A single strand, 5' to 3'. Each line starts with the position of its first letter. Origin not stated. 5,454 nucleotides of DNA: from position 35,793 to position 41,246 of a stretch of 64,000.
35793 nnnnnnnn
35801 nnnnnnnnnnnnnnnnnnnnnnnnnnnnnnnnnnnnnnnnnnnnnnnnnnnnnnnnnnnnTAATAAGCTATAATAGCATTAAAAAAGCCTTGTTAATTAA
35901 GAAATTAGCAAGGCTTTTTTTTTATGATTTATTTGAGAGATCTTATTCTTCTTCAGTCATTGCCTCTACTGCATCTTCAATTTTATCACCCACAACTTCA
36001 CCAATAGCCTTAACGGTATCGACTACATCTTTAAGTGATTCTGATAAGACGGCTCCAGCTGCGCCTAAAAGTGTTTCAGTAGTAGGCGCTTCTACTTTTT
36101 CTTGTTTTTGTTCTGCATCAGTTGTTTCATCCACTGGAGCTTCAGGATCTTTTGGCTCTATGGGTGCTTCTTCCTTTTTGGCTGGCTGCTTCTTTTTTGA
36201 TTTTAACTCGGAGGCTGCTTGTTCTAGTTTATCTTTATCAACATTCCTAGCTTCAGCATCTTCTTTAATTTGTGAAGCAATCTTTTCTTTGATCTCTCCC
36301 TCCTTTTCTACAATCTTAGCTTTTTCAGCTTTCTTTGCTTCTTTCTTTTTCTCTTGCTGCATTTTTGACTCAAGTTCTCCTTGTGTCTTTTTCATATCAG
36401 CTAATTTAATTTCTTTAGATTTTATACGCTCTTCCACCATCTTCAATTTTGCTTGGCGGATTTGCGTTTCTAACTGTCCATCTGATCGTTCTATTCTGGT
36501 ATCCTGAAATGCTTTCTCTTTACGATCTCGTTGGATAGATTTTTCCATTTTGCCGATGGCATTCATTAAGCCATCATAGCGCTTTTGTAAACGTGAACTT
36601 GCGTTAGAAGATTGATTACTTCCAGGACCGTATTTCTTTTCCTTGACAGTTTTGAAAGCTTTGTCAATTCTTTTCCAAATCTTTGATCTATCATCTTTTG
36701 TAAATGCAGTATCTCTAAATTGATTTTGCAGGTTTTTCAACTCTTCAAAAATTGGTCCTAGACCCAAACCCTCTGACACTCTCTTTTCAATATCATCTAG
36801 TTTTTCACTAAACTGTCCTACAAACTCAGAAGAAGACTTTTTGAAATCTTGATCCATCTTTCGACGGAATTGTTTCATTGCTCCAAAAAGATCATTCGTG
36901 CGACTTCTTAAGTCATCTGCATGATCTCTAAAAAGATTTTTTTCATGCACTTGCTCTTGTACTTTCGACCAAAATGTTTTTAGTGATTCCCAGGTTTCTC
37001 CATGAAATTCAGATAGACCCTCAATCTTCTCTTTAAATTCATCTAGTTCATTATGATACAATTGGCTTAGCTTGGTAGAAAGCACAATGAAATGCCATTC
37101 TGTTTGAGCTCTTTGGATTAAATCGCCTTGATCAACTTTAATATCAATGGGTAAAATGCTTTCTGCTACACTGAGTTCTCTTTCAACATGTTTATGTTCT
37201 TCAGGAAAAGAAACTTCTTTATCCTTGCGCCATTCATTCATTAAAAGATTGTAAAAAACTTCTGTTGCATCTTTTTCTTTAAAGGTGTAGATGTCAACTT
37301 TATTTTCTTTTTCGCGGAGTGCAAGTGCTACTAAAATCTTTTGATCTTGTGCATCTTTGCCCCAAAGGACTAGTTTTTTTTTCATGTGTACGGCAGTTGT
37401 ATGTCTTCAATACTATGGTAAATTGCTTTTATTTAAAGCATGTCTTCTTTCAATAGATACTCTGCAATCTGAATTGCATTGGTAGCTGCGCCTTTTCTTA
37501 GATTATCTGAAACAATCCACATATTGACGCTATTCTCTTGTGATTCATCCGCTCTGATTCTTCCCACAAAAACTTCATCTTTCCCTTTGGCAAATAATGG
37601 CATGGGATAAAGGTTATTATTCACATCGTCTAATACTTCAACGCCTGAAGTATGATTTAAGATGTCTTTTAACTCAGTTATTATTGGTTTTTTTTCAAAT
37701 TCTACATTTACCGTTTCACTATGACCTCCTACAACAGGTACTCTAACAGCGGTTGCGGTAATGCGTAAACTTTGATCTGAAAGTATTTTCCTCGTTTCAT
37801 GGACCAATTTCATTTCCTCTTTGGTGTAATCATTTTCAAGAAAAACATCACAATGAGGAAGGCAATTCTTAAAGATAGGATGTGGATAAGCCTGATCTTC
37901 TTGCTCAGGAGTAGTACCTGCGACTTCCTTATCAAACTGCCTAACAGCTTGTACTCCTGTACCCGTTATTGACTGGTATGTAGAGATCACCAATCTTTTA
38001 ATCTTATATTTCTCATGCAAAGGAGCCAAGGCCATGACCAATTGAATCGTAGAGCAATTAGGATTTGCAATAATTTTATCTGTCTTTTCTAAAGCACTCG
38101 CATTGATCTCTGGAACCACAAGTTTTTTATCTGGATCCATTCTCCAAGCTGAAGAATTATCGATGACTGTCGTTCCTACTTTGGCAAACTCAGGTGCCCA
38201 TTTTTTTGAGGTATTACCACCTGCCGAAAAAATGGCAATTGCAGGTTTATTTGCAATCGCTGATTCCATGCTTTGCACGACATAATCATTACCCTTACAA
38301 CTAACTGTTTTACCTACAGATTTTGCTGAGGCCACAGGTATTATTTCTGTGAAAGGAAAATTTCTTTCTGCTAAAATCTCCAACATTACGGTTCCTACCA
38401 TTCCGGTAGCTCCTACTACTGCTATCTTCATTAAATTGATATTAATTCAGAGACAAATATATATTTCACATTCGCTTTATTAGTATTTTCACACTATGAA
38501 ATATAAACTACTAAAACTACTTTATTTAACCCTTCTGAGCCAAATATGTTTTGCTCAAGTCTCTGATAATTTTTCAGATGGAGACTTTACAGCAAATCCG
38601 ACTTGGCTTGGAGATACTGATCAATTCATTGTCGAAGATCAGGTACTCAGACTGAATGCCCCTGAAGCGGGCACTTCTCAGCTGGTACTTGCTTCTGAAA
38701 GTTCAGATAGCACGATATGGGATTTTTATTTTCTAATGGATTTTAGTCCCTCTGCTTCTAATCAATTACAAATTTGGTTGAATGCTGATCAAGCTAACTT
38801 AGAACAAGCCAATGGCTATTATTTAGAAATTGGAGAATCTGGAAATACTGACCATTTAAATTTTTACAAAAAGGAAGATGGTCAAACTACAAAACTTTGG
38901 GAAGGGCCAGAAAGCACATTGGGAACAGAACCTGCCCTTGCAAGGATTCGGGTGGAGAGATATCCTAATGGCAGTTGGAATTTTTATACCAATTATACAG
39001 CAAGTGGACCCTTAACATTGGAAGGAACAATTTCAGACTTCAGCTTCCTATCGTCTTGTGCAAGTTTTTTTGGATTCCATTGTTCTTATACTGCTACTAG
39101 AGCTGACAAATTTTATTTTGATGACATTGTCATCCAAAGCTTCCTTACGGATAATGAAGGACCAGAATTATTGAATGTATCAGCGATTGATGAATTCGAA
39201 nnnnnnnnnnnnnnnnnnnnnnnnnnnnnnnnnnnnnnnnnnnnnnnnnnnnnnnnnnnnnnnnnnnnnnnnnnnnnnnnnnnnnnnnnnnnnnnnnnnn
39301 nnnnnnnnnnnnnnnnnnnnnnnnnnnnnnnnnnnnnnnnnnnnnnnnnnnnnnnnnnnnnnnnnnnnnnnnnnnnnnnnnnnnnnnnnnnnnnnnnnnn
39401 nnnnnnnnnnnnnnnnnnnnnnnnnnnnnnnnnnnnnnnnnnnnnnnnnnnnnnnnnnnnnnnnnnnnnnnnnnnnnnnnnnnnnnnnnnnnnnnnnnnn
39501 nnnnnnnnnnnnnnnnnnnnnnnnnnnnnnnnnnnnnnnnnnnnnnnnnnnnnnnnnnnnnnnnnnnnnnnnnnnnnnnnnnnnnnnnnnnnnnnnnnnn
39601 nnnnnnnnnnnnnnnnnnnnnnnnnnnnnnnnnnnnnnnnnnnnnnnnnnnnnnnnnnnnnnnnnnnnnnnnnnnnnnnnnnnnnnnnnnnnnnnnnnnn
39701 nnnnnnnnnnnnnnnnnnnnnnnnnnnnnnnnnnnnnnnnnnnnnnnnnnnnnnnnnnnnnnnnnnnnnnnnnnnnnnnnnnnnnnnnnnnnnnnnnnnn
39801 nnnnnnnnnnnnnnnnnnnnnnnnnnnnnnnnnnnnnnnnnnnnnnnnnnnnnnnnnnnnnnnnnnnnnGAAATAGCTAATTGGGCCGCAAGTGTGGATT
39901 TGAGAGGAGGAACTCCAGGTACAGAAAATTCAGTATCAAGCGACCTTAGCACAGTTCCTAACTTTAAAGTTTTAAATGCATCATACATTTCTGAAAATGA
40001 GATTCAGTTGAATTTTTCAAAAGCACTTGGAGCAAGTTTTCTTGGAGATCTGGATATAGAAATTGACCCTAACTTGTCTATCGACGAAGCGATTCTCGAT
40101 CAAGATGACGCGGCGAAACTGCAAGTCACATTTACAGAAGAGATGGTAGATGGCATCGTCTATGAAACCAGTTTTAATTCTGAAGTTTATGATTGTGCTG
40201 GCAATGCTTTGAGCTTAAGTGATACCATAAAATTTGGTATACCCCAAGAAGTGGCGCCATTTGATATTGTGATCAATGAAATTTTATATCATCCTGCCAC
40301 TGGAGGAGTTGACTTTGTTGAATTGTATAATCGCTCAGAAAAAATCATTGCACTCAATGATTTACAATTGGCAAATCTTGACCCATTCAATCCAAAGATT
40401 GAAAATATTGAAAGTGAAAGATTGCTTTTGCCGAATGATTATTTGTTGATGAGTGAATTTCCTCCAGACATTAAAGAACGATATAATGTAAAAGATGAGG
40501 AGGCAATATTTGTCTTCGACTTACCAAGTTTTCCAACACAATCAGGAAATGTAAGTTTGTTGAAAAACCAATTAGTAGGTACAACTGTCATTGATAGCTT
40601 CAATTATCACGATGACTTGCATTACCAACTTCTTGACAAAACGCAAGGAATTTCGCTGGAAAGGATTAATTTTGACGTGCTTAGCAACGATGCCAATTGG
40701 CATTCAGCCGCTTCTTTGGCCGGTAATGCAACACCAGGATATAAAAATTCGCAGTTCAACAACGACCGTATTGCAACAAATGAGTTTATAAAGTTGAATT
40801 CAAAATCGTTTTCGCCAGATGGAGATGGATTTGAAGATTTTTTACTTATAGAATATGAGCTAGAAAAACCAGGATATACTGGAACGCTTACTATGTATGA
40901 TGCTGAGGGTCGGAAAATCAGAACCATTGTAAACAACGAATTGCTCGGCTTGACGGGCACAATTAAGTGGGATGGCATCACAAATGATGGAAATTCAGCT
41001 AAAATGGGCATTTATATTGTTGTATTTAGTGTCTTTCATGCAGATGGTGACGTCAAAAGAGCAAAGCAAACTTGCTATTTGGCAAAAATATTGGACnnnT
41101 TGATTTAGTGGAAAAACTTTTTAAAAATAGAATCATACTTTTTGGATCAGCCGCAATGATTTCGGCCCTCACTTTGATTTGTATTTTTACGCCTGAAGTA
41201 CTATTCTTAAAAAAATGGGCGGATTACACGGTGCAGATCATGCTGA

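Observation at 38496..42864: Translationally coupled string: LTD surface protein (T9SS type-B CTD), membrane EEP hydrolase, DgkA, GNAT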

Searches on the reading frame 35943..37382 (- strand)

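Call 25: search_protein_families(library=pfam, proteins=[window:35943-37382:-], max_evalue=0.01)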
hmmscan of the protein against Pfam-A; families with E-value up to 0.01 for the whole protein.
window:35943-37382:- (479 aa): 1 family
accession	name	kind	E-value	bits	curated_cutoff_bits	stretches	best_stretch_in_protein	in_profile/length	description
PF16702.10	DUF5063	-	0.0043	17.9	27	0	143-206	61-124/167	Domain of unknown function (DUF5063)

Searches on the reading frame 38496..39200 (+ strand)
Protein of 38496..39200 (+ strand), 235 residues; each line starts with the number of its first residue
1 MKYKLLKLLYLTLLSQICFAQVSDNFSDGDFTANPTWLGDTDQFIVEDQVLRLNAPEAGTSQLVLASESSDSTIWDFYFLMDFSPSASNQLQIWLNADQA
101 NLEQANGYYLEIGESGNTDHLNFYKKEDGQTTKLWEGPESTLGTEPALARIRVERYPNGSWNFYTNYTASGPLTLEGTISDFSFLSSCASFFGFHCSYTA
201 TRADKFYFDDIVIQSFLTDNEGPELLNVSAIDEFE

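Call 40: search_protein_families(library=ncbifam, proteins=[window:38496-39200:+], max_evalue=10)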
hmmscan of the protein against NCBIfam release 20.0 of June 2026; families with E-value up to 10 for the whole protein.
window:38496-39200:+ (235 aa): 0 families

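Call 41: search_protein_families(library=pfam, proteins=[window:38496-39200:+], max_evalue=10)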
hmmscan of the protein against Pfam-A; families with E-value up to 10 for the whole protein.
window:38496-39200:+ (235 aa): 0 families

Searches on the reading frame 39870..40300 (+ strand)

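Call 41: search_protein_families(library=pfam, proteins=[window:39870-40300:+], max_evalue=10)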
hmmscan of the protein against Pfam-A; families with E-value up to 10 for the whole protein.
window:39870-40300:+ (143 aa): 1 family
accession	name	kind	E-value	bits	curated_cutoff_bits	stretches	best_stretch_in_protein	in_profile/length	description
PF13205.12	Big_5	-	0.0099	17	23.6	1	38-122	17-103/105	Bacterial Ig-like domain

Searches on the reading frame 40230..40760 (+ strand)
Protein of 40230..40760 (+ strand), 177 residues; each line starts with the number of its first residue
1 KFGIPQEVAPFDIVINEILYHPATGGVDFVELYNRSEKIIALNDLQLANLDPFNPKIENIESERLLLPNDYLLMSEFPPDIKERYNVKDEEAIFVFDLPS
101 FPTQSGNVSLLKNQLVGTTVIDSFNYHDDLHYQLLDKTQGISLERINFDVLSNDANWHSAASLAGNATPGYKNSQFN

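Call 81: search_protein_families(library=pfam, proteins=[window:40230-40760:+], max_evalue=0.001)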
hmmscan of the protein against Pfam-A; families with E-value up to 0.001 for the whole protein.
window:40230-40760:+ (177 aa): 1 family
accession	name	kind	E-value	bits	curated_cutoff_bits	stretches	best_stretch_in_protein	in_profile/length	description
PF00932.25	LTD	-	3.5e-06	27.8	34.3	1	12-51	7-46/109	Lamin Tail Domain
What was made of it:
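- On Lamin-tail-domain proteins (PF00932): The second copy alone scores 27.8, below 34.3 (call 81).
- Checked: The second LTD copy is weak on its own (27.8 against 34.3, call 81).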

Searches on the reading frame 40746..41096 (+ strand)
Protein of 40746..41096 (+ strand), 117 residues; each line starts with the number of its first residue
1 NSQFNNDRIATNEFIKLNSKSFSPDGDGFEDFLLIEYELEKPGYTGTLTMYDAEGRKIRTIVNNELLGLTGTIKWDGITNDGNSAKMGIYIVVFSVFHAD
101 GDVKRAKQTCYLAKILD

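Call 40: search_protein_families(library=ncbifam, proteins=[window:40746-41096:+], max_evalue=10)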
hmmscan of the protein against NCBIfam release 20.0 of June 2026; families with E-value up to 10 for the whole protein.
window:40746-41096:+ (117 aa): 8 families
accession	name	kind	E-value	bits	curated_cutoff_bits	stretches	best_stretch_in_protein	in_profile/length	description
NF009276.0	PRK12633.1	equivalog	5.2e-05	23.1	383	1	47-110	132-195/234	flagellar basal body rod modification protein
NF005176.1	PRK06655.1-1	equivalog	0.00018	21.5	230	1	39-97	92-150/197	flagellar hook assembly protein FlgD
NF009452.0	PRK12812.1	equivalog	0.001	18.3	258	1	47-109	155-219/289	flagellar basal body rod modification protein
NF053608.1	Lsa66_OmpA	equivalog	0.0026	16.3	700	1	6-34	12-40/581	fibronectin-binding adhesin Lsa66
NF009453.0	PRK12813.1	equivalog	0.02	14.5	264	1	47-109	127-186/223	flagellar basal body rod modification protein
NF033707.1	T9SS_sortase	equivalog_domain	0.046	11.3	420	1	47-101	1026-1083/1095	type IX secretion system sortase PorU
NF009277.0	PRK12634.1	equivalog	0.071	13.2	333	1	47-111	125-187/221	flagellar basal body rod modification protein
TIGR04131.1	Bac_Flav_CTERM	domain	0.079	13.1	35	1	20-81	5-57/85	T9SS type B sorting domain-containing protein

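Call 41: search_protein_families(library=pfam, proteins=[window:40746-41096:+], max_evalue=10)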
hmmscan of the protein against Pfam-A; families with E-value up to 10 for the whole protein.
window:40746-41096:+ (117 aa): 2 families
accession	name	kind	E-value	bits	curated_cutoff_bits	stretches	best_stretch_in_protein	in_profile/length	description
PF13585.12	CHU_C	-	5.6e-07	30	27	1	20-100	5-73/86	CHU_C Type IX secretion signal domain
PF13860.13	FlgD_ig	-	1.5e-06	28.5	27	1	35-93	14-72/79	FlgD Ig-like domain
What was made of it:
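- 40788..41081 (+): C-terminal domain of the LTD protein: candidate T9SS sorting domain of ambiguous type. TIGR04131 13.1 bits against a cut-off of 35 (calls 40, 41).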
